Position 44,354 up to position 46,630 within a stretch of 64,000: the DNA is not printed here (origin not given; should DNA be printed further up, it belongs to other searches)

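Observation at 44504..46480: Minimal Mfd: RID plus translocase only, lacking both the UvrA-recruiting D1a/D2 module and the autoinhibitory D7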

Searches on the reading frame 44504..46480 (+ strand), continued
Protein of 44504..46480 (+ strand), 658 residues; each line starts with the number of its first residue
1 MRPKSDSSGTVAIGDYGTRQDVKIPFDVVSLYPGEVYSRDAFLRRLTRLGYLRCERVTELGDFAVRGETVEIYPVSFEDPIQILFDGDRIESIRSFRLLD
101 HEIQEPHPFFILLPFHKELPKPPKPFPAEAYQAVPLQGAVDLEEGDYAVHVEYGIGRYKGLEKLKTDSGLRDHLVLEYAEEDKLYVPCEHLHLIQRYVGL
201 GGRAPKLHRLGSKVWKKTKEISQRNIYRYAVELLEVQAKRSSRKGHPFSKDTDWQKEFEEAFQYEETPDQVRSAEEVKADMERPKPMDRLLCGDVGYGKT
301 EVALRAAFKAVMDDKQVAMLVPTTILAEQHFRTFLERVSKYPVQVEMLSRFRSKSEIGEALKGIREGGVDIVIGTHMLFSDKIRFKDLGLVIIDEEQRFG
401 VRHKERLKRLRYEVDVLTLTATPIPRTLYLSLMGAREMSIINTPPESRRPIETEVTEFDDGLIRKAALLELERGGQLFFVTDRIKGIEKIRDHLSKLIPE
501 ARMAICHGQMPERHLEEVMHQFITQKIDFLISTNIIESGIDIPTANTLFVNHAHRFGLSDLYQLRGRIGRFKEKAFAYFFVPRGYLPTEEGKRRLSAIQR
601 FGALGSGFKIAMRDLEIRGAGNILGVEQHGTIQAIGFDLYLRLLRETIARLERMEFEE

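Call 27: search_solved_structures(query=A1, max_evalue=0.001, show_alignments=1)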
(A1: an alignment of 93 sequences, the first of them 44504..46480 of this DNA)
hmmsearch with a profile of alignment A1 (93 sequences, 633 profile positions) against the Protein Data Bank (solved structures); distinct sequences matched with E-value up to 0.001: 99 (the best 60 are shown).
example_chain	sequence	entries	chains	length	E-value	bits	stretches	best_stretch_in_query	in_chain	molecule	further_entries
6x26_A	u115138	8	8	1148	4e-233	778.6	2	95-629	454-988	Transcription-repair-coupling factor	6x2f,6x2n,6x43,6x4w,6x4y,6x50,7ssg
2eyq_A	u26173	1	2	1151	4e-233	778.6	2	95-629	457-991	Transcription-repair coupling factor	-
9n07_A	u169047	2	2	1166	4.2e-233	778.5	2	95-629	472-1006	Transcription-repair-coupling factor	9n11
6xeo_A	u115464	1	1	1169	4.3e-233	778.5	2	95-629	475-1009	Transcription-repair-coupling factor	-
6ac6_A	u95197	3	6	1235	3.7e-229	765.5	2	86-629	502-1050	Mycobacterium smegmatis Mfd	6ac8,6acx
6aca_A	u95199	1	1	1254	1.3e-225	753.8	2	106-629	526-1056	Mycobacterium tuberculosis Mfd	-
13jq_A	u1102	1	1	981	9e-194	648.6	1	118-631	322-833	Transcription-repair-coupling factor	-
6m6a_M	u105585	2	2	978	1.4e-193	647.9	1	118-630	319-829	Transcription-repair-coupling factor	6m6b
1gm5_A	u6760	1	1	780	6.2e-101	341.9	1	202-617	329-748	RECG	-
9wm0_A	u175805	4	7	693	4e-84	286.4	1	193-608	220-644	ATP-dependent DNA helicase RecG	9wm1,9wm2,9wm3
6o8g_A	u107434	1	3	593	7.1e-18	67.5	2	7-106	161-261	UvrABC system protein B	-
6o8h_A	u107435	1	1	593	1e-17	67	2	7-106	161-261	UvrABC system protein B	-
1t5l_A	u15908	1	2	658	1.1e-17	67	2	7-106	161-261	UvrABC system protein B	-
2fdc_A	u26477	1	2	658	1.1e-17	66.9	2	7-106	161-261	UvrABC system protein B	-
6o8e_A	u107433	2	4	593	1.2e-17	66.8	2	7-105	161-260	UvrABC system protein B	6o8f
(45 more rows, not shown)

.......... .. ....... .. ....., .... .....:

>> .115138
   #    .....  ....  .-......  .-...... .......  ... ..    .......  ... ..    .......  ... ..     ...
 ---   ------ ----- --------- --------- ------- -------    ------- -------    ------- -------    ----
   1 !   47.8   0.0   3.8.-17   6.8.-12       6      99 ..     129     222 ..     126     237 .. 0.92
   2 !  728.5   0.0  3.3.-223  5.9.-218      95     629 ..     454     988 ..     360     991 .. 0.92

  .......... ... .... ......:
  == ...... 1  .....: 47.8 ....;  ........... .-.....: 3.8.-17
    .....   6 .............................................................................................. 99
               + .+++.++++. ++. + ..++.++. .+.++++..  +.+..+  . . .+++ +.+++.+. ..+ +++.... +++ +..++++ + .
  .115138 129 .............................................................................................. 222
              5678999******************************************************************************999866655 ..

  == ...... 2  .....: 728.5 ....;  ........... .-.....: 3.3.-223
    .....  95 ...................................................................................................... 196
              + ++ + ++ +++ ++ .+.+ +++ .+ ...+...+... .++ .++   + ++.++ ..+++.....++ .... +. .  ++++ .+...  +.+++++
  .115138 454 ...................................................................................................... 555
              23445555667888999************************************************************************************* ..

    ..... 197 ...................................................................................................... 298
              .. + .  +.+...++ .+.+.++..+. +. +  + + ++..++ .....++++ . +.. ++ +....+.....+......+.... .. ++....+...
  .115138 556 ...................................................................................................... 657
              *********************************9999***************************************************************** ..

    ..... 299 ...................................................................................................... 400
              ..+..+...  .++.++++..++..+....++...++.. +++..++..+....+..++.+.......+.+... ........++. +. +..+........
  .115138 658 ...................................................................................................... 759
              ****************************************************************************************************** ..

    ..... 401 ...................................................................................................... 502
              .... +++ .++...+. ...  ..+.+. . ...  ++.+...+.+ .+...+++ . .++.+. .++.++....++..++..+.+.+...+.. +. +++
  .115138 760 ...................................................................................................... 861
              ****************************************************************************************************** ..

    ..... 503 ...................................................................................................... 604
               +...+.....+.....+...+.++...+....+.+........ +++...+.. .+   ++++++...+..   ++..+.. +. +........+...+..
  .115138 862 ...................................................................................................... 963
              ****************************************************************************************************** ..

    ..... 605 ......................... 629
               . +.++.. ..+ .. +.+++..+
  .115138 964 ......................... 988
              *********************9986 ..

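Call 29: find_related_loci(query=window:44504-46480:+, collection=genome_contigs, flank=10000)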
Query window:44504-46480:+ (658 aa) in genome_contigs; peptide patterns used: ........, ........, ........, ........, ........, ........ (x = any residue, [..] = any of these).
83 stretches matched a pattern; 50 encode a relative of the query (tblastn E <= 1e-3); 50 distinct loci.
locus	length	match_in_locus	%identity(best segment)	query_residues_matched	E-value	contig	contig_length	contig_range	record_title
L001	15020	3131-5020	56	22-654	0e+0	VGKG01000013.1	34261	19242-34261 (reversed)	MAG: Candidatus Omnitrophota bacterium isolate M_DeepCast_200m_m2_189 M_DeepCast_200m_m2_189_Ga0194113_10001302, whole g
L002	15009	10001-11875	54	26-653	0e+0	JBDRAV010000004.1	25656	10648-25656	MAG: Candidatus Omnitrophota bacterium isolate MEGAHIT-group-1.1018 k141_6318431, whole genome shotgun sequence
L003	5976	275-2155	52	26-656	0e+0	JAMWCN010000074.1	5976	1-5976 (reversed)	MAG: Candidatus Omnitrophota bacterium isolate QZM4_1.bins.127.Tibet NODE_40616_length_5976_cov_3.836382, whole genome s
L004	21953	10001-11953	51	26-656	0e+0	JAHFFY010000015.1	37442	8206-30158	MAG: Candidatus Omnitrophota bacterium isolate nzgw302 NODE_1242_length_37443_cov_3.909196, whole genome shotgun sequenc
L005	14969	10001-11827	56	42-648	0e+0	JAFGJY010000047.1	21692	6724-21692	MAG: Candidatus Omnitrophota bacterium isolate Zod_Metabat.301 k87_3640536, whole genome shotgun sequence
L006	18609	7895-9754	54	26-648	0e+0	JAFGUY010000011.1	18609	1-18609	MAG: Candidatus Omnitrophota bacterium isolate ZodW_Metabat.114 k87_1100507, whole genome shotgun sequence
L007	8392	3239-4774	53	141-652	0e+0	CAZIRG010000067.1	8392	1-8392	MAG TPA_asm: uncultured Syntrophomonadaceae bacterium isolate binchicken_co375_97 genome assembly, contig: NODE_3681_len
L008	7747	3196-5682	52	30-652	0e+0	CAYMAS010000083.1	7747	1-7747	MAG TPA_asm: uncultured Tepidisphaerales bacterium isolate SRP063590_co1_116 genome assembly, contig: NODE_10022_length_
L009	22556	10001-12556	54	40-655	0e+0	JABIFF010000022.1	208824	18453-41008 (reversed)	MAG: Chloroflexi bacterium isolate SI053_bin14 k141_771605, whole genome shotgun sequence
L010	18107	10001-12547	56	40-652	0e+0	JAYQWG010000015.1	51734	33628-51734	MAG: Chloroflexota bacterium isolate SD9009_S3_rosella_bins.tsv.027 NODE_195_length_51734_cov_24.345072, whole genome sh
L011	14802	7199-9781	52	46-651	2e-180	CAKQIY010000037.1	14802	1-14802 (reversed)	MAG: uncultured Coprococcus sp. isolate REFINED_METABAT215_TOP10_CONTIGS_1500_ASSEMBLY_K77_MERGED__Hadza_MoBio_hadza-E-H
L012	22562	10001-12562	55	34-652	2e-180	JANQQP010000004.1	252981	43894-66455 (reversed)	MAG: Dehalococcoidia bacterium isolate IP29b_bin.30 k99_31896, whole genome shotgun sequence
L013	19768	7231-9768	54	43-652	6e-179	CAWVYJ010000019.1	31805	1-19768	MAG TPA_asm: uncultured Dehalococcoidales bacterium isolate ERR3589563_maxbin2_23 genome assembly, contig: ERZ7462600.93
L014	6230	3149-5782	55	34-652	0e+0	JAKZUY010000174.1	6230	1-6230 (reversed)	MAG: Dehalococcoidia bacterium isolate Langseth_MAG_00097 Langseth_MAG_00097_000000000174, whole genome shotgun sequence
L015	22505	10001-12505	52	44-657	1e-177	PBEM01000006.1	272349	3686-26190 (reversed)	MAG: Chloroflexota bacterium isolate SP321 123995, whole genome shotgun sequence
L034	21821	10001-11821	42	27-651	1e-163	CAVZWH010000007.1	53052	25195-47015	MAG: Candidatus Staskawiczbacteria bacterium isolate MFD02138.bin.1.79 genome assembly, contig: contig_125246, whole gen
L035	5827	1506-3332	40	27-653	3e-163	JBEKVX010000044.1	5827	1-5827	MAG: Candidatus Staskawiczbacteria bacterium isolate SPRUCE 614 SPRUCE_614_44, whole genome shotgun sequence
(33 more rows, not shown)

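Call 33: find_encoding_contigs(protein=P0001, flank=10000, max_places=3)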
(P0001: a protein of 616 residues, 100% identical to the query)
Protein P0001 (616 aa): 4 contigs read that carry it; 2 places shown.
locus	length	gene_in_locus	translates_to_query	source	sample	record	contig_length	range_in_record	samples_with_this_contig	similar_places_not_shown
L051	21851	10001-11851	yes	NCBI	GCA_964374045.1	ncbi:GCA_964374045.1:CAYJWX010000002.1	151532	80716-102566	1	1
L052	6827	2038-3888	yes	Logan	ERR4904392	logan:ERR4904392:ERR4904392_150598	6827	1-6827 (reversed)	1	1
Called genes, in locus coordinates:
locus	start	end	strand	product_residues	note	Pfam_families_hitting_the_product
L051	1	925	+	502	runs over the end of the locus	PF10150:RNase_E_G, PF20833:RNase_E_G_Thio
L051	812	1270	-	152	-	-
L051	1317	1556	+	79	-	PF01016:Ribosomal_L27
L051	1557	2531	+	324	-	PF01018:GTP1_OBG, PF01926:MMR_HSR1, PF02421:FeoB_N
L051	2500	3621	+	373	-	PF00696:AA_kinase, PF01472:PUA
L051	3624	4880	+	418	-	PF00171:Aldedh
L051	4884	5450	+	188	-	PF01467:CTP_transf_like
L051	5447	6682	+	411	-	PF01595:CNNM, PF00571:CBS (faint), PF03471:CorC_HlyC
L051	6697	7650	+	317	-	PF01595:CNNM, PF00571:CBS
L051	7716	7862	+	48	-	PF18930:DUF5679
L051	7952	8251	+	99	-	PF02410:RsfS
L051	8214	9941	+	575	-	PF03485:Arg_tRNA_synt_N, PF00750:tRNA-synt_1d, PF09334:tRNA-synt_1g (faint), PF05746:DALR_1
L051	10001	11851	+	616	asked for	PF17757:UvrB_inter, PF02559:CarD_TRCF_RID, PF00270:DEAD, PF04851:ResIII (weak), PF00271:Helicase_C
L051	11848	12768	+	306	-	PF13623:SurA_N_2, PF13624:SurA_N_3, PF09312:SurA_N, PF13145:Rotamase_2, PF13616:Rotamase_3, PF00639:Rotamase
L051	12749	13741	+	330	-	PF04166:PdxA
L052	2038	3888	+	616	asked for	PF17757:UvrB_inter, PF02559:CarD_TRCF_RID, PF00270:DEAD, PF04851:ResIII (weak), PF00271:Helicase_C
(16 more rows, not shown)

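Call 34: search_protein_representatives(protein=window:44504-46480:+)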
Query: 658 residues. Proteins with E-value up to 0.001 (for the whole library): 35971; up to 1e-10: 22829; up to 1e-30: 11665. The best 150 are listed.
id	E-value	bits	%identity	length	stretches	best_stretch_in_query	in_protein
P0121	3.2e-224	762.8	56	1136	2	133-657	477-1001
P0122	2.7e-210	716.8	54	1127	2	140-658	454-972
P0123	6.4e-210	715.5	56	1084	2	130-653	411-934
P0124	3.8e-207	706.4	57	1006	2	134-652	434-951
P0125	8.6e-207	705.2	53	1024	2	125-652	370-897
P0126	5.6e-206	702.5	53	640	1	40-649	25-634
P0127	9.7e-205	698.4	54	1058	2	129-652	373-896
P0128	5.5e-204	695.9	53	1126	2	112-656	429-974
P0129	1.5e-202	691.2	52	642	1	29-652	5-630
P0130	2.1e-202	690.7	57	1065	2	138-653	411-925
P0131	2.2e-202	690.6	56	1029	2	133-656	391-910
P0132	1.3e-201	688.1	53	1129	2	130-652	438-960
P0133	1.5e-201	687.9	56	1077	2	139-653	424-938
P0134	1.7e-200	684.4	53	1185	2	121-650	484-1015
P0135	3.7e-200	683.3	52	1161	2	128-657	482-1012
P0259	1.6e-187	641.6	55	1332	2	140-652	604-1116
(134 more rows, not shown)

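Call 35: predict_structure(alignment_id=A1)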
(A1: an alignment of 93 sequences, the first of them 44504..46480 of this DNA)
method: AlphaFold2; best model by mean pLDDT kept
length: 658 residues; sequences in the alignment: 93
mean_pLDDT: 79.0   pTM: 0.72
mean pLDDT of the five models: 79.0, 78.8, 78.4, 77.0, 76.6
residues with pLDDT >= 90: 189; 70-90: 354; 50-70: 53; < 50: 62
segments of 3 or more residues with pLDDT < 50: 1-25, 117-139, 425-428, 430-434, 537-539
pLDDT, mean of each block of 10 residues (from residue 1): 28 27 52 83 87 83 88 75 89 79 73 59 31 42 81 89 78 88 85 77 82 88 88 79 84 93 83 93 88 80 95 95 79 91 90 86 95 87 90 72 74 85 51 62 77 92 95 91 92 96 90 82 89 65 82 87 80 85 81 86 72 73 68 84 79 63
secondary structure, 60 per line:
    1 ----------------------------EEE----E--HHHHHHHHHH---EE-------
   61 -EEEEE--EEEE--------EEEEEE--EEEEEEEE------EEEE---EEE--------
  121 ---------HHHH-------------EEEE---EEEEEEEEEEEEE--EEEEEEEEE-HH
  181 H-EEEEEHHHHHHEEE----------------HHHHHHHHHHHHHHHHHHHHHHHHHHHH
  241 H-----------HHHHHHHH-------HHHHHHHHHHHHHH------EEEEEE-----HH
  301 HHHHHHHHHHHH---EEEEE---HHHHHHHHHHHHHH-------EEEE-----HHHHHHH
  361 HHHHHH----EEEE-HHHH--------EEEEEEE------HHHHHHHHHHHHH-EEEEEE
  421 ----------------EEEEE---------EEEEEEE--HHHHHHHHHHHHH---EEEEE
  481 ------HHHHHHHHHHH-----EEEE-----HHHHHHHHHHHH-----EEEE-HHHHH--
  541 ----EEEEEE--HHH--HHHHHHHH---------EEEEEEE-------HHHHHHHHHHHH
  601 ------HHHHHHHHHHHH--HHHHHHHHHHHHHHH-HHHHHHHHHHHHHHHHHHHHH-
elements in order: E29-31 H39-48 E62-66 E69-72 E81-86 E89-96 E103-106 E110-112 H130-133 E147-150 E154-166 E169-177 E183-187 H188-193 E194-196 H213-241 H253-260 H268-281 E288-293 H299-312 E316-320 H324-337 E345-348 H354-366 E371-374 H376-379 E388-394 H401-413 E415-420 E437-441 E451-457 H460-472 E476-480 H487-497 E503-506 H512-523 E529-532 H534-538 E545-550 H558-565 E575-581 H589-600 H607-618 H621-635 H637-657
